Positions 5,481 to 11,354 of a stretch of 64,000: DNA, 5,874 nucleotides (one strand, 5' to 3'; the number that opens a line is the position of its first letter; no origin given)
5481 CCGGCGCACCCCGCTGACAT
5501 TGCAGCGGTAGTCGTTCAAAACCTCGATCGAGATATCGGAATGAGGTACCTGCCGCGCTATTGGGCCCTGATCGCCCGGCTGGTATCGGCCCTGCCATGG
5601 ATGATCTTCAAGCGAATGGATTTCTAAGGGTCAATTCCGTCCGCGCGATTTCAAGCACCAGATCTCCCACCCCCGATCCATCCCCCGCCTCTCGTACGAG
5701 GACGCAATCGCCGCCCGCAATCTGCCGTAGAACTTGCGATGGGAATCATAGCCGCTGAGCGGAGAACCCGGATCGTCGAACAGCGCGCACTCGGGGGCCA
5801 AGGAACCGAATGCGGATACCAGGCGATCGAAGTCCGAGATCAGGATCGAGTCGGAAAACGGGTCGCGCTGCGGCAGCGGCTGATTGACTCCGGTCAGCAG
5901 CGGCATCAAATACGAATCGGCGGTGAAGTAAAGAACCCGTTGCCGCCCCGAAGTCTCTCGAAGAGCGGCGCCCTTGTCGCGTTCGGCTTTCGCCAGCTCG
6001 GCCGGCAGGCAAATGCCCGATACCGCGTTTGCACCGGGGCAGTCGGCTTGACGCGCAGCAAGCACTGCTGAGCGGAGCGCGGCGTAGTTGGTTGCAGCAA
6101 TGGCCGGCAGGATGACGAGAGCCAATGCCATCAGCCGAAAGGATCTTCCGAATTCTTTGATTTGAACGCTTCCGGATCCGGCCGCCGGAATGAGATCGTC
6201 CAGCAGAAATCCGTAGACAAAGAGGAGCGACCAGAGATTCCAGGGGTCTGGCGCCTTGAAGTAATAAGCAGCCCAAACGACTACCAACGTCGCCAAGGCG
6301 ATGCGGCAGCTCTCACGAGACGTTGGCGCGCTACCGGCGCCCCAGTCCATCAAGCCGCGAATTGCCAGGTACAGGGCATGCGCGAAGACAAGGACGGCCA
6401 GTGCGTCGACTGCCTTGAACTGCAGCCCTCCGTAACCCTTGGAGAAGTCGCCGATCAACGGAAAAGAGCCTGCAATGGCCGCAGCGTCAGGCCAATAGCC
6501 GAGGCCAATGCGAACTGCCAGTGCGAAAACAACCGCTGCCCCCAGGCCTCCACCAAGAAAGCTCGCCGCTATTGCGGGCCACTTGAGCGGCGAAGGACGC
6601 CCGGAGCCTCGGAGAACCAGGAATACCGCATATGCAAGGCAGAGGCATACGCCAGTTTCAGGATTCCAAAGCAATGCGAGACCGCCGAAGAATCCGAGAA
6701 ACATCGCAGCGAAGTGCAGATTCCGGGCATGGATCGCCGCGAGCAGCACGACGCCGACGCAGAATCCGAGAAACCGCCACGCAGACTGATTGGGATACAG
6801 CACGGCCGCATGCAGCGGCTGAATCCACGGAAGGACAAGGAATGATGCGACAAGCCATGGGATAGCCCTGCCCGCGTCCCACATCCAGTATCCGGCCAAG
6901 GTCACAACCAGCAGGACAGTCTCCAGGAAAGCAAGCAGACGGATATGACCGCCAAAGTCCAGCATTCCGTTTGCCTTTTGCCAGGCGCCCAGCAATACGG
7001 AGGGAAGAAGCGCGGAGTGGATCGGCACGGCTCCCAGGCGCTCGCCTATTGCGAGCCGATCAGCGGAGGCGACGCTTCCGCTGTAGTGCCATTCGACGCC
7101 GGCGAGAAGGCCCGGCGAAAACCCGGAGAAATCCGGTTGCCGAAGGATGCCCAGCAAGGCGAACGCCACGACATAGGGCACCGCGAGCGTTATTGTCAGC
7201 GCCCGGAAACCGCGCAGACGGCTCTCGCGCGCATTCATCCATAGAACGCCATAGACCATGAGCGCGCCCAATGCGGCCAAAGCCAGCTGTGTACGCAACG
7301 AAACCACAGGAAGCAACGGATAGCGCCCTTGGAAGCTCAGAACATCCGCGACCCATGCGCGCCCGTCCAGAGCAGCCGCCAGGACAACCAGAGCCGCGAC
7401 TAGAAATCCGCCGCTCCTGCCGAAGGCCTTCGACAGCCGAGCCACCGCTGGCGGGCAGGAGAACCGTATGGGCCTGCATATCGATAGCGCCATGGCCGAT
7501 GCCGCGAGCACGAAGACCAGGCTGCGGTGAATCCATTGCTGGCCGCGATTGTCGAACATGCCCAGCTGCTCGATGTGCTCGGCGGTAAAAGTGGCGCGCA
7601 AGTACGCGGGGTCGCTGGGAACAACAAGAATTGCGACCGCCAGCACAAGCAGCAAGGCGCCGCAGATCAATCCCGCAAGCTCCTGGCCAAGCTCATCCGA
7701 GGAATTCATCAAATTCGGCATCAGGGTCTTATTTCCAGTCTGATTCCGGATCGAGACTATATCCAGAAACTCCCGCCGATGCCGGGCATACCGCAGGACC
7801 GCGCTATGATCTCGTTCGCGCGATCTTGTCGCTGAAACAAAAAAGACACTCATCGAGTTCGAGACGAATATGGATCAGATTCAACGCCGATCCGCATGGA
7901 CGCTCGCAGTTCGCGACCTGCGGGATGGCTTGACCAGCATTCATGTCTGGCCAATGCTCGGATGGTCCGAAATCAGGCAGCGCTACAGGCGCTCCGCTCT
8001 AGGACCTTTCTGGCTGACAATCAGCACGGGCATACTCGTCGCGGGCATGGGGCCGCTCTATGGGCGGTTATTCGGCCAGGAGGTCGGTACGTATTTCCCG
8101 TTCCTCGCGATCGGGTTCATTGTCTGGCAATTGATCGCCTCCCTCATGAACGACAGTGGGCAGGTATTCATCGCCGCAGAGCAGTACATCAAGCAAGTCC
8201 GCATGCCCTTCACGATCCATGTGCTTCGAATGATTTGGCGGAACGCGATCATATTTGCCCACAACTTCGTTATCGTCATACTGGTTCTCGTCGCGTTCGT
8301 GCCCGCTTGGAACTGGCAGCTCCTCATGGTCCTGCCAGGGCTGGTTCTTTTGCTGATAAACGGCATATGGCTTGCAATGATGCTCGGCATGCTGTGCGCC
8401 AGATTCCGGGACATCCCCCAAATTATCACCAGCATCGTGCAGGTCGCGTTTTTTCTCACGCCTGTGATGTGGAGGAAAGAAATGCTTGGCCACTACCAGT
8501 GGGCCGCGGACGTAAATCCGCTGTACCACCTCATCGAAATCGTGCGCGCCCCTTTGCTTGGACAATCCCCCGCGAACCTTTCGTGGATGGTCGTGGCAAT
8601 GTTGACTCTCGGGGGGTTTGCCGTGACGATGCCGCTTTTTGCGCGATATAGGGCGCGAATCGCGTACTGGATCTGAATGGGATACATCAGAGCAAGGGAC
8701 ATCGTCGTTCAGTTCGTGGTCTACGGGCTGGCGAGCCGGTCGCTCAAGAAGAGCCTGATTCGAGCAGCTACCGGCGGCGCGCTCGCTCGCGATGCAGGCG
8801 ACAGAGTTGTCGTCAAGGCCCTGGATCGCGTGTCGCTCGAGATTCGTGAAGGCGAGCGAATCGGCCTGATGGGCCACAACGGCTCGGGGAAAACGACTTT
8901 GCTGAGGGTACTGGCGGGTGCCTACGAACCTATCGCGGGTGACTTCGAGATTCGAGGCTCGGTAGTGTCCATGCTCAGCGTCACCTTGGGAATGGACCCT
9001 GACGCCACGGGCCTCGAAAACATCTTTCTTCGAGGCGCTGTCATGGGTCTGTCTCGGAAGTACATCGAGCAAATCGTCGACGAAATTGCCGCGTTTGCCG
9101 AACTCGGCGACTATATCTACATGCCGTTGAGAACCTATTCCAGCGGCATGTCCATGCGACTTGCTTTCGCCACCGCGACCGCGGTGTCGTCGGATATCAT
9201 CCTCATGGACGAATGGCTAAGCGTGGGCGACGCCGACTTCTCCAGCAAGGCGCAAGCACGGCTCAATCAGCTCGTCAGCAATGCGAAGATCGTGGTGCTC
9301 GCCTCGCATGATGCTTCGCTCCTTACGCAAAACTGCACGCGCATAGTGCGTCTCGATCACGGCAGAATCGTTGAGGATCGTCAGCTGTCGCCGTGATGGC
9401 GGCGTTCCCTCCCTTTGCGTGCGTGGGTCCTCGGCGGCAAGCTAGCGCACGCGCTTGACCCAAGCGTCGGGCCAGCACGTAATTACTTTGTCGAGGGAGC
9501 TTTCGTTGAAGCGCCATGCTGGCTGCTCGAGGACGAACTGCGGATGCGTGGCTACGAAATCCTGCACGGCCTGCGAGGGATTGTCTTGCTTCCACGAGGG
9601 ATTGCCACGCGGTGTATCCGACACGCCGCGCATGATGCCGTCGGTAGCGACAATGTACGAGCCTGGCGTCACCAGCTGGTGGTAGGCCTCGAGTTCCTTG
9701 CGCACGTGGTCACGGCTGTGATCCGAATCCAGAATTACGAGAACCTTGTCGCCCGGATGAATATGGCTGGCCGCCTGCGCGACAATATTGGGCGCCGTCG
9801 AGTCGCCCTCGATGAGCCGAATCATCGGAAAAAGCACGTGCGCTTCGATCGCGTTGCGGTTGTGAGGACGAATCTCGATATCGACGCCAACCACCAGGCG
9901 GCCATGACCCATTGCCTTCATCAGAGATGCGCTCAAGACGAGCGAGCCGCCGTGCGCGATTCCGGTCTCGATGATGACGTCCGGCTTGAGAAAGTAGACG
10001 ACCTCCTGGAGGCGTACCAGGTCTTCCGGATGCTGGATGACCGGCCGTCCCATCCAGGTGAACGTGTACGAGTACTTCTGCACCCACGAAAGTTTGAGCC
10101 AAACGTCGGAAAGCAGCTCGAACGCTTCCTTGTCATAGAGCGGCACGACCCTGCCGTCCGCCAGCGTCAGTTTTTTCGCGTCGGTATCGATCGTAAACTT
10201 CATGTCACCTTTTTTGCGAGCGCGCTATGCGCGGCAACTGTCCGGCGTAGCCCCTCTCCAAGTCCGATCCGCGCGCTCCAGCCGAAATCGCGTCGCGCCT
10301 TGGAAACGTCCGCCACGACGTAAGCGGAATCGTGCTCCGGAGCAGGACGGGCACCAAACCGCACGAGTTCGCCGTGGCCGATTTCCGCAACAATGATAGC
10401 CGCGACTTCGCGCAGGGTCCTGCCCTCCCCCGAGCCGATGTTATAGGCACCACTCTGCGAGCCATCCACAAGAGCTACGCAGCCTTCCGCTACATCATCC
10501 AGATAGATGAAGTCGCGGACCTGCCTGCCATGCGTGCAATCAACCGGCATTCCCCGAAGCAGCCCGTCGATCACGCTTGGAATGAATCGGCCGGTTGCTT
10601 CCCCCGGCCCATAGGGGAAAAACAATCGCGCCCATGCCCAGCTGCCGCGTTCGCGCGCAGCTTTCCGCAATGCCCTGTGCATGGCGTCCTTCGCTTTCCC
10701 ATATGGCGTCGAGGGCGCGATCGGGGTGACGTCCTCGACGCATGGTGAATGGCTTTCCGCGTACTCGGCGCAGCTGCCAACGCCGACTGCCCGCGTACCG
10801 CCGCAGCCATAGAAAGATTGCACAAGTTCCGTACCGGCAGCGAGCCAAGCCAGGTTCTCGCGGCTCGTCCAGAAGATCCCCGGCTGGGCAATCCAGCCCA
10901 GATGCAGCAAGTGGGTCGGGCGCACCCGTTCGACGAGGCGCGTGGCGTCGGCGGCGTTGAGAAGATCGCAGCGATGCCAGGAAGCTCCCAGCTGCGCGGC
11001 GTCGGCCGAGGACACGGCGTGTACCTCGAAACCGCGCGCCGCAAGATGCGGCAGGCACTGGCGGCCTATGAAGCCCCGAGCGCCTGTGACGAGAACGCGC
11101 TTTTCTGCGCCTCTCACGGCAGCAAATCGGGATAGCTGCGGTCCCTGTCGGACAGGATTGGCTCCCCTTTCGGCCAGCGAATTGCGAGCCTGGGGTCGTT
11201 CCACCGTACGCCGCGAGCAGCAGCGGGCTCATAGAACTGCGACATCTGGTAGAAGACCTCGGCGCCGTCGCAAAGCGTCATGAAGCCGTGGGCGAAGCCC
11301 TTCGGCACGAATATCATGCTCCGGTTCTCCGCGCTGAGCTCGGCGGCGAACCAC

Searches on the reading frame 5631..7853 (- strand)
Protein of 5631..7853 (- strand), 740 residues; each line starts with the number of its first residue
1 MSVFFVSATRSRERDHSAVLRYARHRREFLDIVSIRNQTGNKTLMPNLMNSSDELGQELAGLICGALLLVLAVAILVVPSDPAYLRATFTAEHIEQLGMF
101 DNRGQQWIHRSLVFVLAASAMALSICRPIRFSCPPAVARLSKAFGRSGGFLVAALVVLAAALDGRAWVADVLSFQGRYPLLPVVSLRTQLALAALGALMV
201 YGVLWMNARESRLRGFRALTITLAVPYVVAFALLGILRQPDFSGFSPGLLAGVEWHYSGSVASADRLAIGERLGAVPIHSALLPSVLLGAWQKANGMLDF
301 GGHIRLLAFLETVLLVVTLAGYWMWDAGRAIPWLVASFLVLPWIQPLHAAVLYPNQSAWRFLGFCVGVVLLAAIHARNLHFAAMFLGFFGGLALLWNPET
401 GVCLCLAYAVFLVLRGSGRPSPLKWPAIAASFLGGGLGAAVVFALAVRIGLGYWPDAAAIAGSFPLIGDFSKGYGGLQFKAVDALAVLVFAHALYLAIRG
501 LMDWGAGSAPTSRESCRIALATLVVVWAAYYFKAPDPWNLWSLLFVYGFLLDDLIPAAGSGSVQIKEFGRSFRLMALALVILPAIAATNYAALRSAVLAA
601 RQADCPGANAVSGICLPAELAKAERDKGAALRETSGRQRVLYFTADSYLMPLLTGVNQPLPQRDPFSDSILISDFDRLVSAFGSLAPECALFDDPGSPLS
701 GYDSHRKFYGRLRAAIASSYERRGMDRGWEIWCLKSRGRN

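Call 7: search_protein_families(library=pfam, proteins=[window:5631-7853:-], max_evalue=0.01)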
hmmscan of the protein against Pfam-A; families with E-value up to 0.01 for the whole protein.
window:5631-7853:- (740 aa): 0 families

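Call 29: search_protein_families(library=ncbifam, proteins=[window:5631-7853:-], max_evalue=0.01)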
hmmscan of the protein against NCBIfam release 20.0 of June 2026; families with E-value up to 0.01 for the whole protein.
window:5631-7853:- (740 aa): 0 families

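Call 31: search_solved_structures(query=window:5631-7853:-, max_evalue=10)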
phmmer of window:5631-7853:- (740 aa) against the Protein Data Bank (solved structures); distinct sequences matched with E-value up to 10: 0.

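Call 64: find_homologous_proteins(query=window:5631-7853:-, max_evalue=0.00001)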
Query window:5631-7853:- (740 aa): 26 proteins with E <= 0.00001 among 8000 candidates.
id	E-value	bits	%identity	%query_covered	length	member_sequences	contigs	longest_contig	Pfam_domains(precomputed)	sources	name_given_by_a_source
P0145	0.0e+0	1624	99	100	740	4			-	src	-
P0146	3.9e-239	814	73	69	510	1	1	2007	-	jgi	jgi:hypothetical protein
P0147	5.6e-230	784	55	90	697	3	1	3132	-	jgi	jgi:hypothetical protein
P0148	3.0e-220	751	55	90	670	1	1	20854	-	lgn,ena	-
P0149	1.2e-218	746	53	92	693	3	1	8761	-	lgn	-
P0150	6.4e-211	721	52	90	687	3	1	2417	-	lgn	-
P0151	2.0e-208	712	52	91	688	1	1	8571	-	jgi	jgi:hypothetical protein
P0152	1.4e-207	709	52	91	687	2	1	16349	-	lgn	-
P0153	2.8e-207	708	54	89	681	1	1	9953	-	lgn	-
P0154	6.9e-202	691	52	89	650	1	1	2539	-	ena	-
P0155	2.0e-198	679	51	90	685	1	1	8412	-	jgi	jgi:hypothetical protein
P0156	8.9e-197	674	52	89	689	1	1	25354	-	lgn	-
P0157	4.1e-195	668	47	92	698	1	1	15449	-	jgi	jgi:hypothetical protein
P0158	1.7e-188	646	50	87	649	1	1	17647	-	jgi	jgi:hypothetical protein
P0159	6.5e-181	621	46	93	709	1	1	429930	-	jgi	jgi:hypothetical protein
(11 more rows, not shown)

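Call 75: predict_structure(alignment_id=A6)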
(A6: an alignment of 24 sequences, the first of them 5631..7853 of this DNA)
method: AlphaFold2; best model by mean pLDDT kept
length: 740 residues; sequences in the alignment: 24
mean_pLDDT: 84.6   pTM: 0.86
mean pLDDT of the five models: 84.6, 83.7, 82.7, 82.0, 81.6
residues with pLDDT >= 90: 390; 70-90: 232; 50-70: 70; < 50: 48
segments of 3 or more residues with pLDDT < 50: 1-17, 35-49, 166-173, 533-535
pLDDT, mean of each block of 10 residues (from residue 1): 29 46 65 50 44 77 92 85 89 84 84 94 91 85 84 84 53 60 79 94 86 87 91 88 86 84 92 87 94 95 91 94 92 94 73 62 95 95 97 92 96 86 82 97 97 93 74 55 82 95 91 96 89 57 94 84 79 93 92 87 93 94 97 96 94 90 86 94 96 94 94 97 96 75
secondary structure, 60 per line:
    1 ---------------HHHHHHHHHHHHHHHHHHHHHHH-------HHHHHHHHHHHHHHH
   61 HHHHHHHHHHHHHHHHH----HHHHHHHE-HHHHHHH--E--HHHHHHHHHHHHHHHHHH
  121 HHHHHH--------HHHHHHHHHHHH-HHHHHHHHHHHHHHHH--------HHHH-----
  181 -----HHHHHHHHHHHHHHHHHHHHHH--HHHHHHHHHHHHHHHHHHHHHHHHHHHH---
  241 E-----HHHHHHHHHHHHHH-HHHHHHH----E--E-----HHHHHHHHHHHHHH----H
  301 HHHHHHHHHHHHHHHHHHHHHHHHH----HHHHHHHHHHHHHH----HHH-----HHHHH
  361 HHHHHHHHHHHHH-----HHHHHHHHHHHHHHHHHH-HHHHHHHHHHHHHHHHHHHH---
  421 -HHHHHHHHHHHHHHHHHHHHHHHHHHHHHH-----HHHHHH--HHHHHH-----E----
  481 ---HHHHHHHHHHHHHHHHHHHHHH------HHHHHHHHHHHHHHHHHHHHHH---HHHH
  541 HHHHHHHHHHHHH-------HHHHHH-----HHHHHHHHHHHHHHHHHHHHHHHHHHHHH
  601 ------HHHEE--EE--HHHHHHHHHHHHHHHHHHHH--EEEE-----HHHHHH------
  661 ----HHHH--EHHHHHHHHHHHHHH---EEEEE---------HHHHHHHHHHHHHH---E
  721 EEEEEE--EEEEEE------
elements in order (helices of 4 or more, strands of 3 or more residues): H16-38 H46-77 H82-88 H91-97 H103-126 H135-146 H148-163 H172-175 H186-207 H210-237 H247-260 H262-268 H282-295 H300-325 H330-343 H356-373 H379-396 H398-417 H422-451 H457-462 H465-470 H484-505 H512-533 H537-553 H561-566 H572-600 H618-637 E640-643 H649-654 H665-668 H672-685 E689-693 H703-716 E720-726 E729-734
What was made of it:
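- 5631..7853 (-): GT-C-fold membrane glycosyltransferase of a second family, convergent with the SDR gene. AF2 model with pLDDT 84.6 and pTM 0.86 (call 75).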

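Call 78: fold_search(model_id=the predicted structure, library=pdb)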
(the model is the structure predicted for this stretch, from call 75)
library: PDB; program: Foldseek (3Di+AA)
matches with E <= 10: 642; with E <= 0.001: 4
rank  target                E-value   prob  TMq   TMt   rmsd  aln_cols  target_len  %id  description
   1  5ezm                  5.2e-05  1.00  0.28  0.35  14.9       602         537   13  Crystal Structure of ArnT from Cupriavidus metallidurans in the apo state (released 2016-02-17)
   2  8if8_C                3.2e-04  1.00  0.37  0.44  13.2       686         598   17  Arabinosyltransferase AftA (released 2023-05-31)
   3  7zlh_A                3.9e-04  1.00  0.34  0.38  12.6       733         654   10  Cryo-EM structure of C-mannosyltransferase CeDPY19, in apo state, bound to CMT2-Fab and anti-Fab nanobody (released 2023-01-11)
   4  8if8_B                4.3e-04  1.00  0.38  0.43  14.0       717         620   15  Arabinosyltransferase AftA (released 2023-05-31)
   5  6ezn_F                1.9e-03  1.00  0.37  0.41  13.2       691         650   12  Cryo-EM structure of the yeast oligosaccharyltransferase (OST) complex (released 2018-01-17)
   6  9hkl_A                2.4e-03  0.25  0.09  0.11  27.3       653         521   13  BetP-M150E in complex with GABA in an inward-facing state (released 2025-12-17)
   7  7zli_A                2.9e-03  1.00  0.34  0.37  13.7       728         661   11  Cryo-EM structure of C-mannosyltransferase CeDPY19, in complex with Dol25-P-Man and bound to CMT2-Fab and anti-Fab nan (released 2023-01-11)
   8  9hkl_C                3.9e-03  0.25  0.10  0.12  27.2       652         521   13  BetP-M150E in complex with GABA in an inward-facing state (released 2025-12-17)
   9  7zlg_A                6.6e-03  1.00  0.34  0.37  12.8       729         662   10  Cryo-EM structure of C-mannosyltransferase CeDPY19, in complex with acceptor peptide and bound to CMT2-Fab and anti-Fa (released 2023-01-11)
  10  4ain_C                7.8e-03  0.16  0.08  0.11  26.7       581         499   12  Crystal structure of BetP with asymmetric protomers. (released 2012-06-06)
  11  4c7r_C                1.4e-02  0.14  0.08  0.10  23.1       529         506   13  Inward facing conformation of the trimeric betaine transporter BetP in complex with lipids (released 2013-10-30)
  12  3rce_A                1.5e-02  0.99  0.31  0.33  12.7       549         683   12  Bacterial oligosaccharyltransferase PglB (released 2011-06-15)
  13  9hkm_C                1.5e-02  0.20  0.09  0.12  27.6       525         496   13  Transient activated state of BetP-M150E (released 2025-12-17)
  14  6gxc_A                1.7e-02  0.98  0.30  0.32  12.3       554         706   10  Bacterial oligosaccharyltransferase PglB in complex with an inhibitory peptide and a reactive lipid-linked oligosaccha (released 2018-11-14)
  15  4c7r_A                1.8e-02  0.12  0.08  0.10  28.4       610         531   13  Inward facing conformation of the trimeric betaine transporter BetP in complex with lipids (released 2013-10-30)
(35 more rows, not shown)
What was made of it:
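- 5631..7853 (-): Foldseek hits: ArnT 5ezm E 5e-5, AftA, DPY19, STT3, PglB (call 78).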

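Call 93: find_encoding_contigs(protein=P0159, flank=10000, max_places=1)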
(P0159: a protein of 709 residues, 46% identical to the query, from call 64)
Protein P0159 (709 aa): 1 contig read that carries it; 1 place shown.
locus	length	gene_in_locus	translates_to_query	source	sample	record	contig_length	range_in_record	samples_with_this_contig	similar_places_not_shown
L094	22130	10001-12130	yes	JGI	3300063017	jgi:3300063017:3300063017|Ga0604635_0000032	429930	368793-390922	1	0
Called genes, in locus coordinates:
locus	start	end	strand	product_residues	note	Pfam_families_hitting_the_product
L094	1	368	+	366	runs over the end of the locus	PF02779:Transket_pyr, PF02780:Transketolase_C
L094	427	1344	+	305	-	PF01370:Epimerase, PF16363:GDP_Man_Dehyd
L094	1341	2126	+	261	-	PF04989:RMNT_CmcI, PF13578:Methyltransf_24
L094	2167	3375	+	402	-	-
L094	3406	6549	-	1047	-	PF13857:Ank_5 (faint), PF12796:Ank_2 (weak), PF13606:Ank_3 (faint), PF13637:Ank_4 (faint), PF12796:Ank_2, PF00535:Glycos_transf_2, PF10111:Glyco_tranf_2_2 (weak), PF13641:Glyco_tranf_2_3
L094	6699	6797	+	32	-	-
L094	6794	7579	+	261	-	PF01061:ABC2_membrane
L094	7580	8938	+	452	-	PF00005:ABC_tran, PF14524:Wzt_C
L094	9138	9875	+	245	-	PF00685:Sulfotransfer_1, PF13469:Sulfotransfer_3 (faint)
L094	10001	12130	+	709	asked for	-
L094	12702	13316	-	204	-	PF08003:Methyltransf_9 (weak), PF13489:Methyltransf_23, PF13847:Methyltransf_31, PF08241:Methyltransf_11, PF08242:Methyltransf_12, PF13649:Methyltransf_25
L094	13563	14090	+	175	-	-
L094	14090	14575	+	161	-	-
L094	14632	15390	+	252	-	PF00535:Glycos_transf_2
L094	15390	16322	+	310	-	PF13489:Methyltransf_23, PF08241:Methyltransf_11 (weak), PF08242:Methyltransf_12 (weak)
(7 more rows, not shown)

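Call 94: find_encoding_contigs(protein=P0156, flank=10000, max_places=1)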
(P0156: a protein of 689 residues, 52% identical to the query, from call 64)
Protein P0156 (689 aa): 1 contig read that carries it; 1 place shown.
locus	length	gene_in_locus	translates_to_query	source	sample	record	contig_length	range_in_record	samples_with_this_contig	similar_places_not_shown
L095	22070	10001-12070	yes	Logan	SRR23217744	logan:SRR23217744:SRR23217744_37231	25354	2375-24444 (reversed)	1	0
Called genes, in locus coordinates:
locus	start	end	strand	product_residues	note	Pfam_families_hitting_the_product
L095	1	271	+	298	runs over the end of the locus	PF01370:Epimerase, PF04321:RmlD_sub_bind, PF16363:GDP_Man_Dehyd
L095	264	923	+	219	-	PF13489:Methyltransf_23, PF07021:MetW (faint), PF13649:Methyltransf_25, PF13847:Methyltransf_31, PF08241:Methyltransf_11, PF08242:Methyltransf_12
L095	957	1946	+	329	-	PF01370:Epimerase, PF16363:GDP_Man_Dehyd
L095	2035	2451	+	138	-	PF00293:NUDIX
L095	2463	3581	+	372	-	PF00676:E1_dh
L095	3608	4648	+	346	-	PF02779:Transket_pyr, PF02780:Transketolase_C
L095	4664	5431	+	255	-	PF00483:NTP_transferase, PF12804:NTP_transf_3 (weak)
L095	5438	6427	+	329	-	PF04321:RmlD_sub_bind, PF05368:NmrA, PF01073:3Beta_HSD, PF01370:Epimerase, PF02719:Polysacc_synt_2, PF07993:NAD_binding_4, PF08659:KR, PF16363:GDP_Man_Dehyd, +1 more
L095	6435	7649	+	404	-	PF08421:Methyltransf_13, PF13489:Methyltransf_23, PF13649:Methyltransf_25 (faint), PF13847:Methyltransf_31 (weak), PF08241:Methyltransf_11, PF08242:Methyltransf_12, PF08484:Methyltransf_14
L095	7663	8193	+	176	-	PF00908:dTDP_sugar_isom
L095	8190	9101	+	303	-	PF01370:Epimerase, PF04321:RmlD_sub_bind (faint), PF16363:GDP_Man_Dehyd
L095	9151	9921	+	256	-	PF04989:RMNT_CmcI, PF13578:Methyltransf_24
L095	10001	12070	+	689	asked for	-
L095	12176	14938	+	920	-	-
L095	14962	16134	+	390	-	-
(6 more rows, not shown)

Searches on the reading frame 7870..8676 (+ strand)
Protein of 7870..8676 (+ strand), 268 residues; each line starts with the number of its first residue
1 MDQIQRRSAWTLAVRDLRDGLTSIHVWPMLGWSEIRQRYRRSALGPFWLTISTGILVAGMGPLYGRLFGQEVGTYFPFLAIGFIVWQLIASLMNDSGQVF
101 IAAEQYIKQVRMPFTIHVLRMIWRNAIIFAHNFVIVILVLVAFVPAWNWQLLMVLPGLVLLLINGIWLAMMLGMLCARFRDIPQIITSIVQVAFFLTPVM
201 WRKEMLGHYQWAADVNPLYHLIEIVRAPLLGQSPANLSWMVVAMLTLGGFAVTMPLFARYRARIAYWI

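Call 7: search_protein_families(library=pfam, proteins=[window:7870-8676:+], max_evalue=0.01)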
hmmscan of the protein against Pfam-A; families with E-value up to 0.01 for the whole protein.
window:7870-8676:+ (268 aa): 1 family
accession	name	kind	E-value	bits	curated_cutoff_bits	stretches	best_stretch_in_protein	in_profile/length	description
PF01061.29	ABC2_membrane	-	3.2e-18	66.5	26.9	1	30-228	6-209/211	ABC-2 type transporter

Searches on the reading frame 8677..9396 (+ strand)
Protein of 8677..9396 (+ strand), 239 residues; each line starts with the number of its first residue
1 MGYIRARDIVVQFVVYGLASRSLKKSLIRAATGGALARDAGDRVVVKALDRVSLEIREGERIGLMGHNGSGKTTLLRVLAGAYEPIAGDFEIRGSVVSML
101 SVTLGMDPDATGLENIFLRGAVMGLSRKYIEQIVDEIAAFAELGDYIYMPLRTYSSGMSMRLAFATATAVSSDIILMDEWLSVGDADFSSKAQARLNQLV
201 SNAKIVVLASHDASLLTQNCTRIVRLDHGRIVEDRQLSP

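Call 7: search_protein_families(library=pfam, proteins=[window:8677-9396:+], max_evalue=0.01)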
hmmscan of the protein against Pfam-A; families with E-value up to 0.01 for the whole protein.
window:8677-9396:+ (239 aa): 4 families
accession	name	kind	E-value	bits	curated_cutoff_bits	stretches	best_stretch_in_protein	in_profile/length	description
PF00005.33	ABC_tran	-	6.5e-21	75.8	25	1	49-181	1-136/137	ABC transporter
PF00004.35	AAA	-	5.8e-05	24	21.2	1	64-228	3-125/131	ATPase family associated with various cellular activities (AAA)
PF13304.12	AAA_21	-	0.001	19.7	27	0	63-80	3-20/304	AAA domain, putative AbiEii toxin, Type IV TA system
PF02463.25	SMC_N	-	0.0051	16.7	40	0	62-76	27-41/220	RecF/RecN/SMC N terminal domain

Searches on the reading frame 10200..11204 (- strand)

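Call 7: search_protein_families(library=pfam, proteins=[window:10200-11204:-], max_evalue=0.01)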
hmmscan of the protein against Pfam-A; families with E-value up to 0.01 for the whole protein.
window:10200-11204:- (334 aa): 3 families
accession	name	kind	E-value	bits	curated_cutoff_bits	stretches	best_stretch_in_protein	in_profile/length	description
PF01370.27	Epimerase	-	2.1e-38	132.5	20.9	1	37-257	1-240/240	NAD dependent epimerase/dehydratase family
PF16363.11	GDP_Man_Dehyd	-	7.8e-23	81.9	27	1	38-322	1-332/332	GDP-mannose 4,6 dehydratase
PF04321.23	RmlD_sub_bind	-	4.3e-06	26.4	27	1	36-103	2-59/287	RmlD substrate binding domain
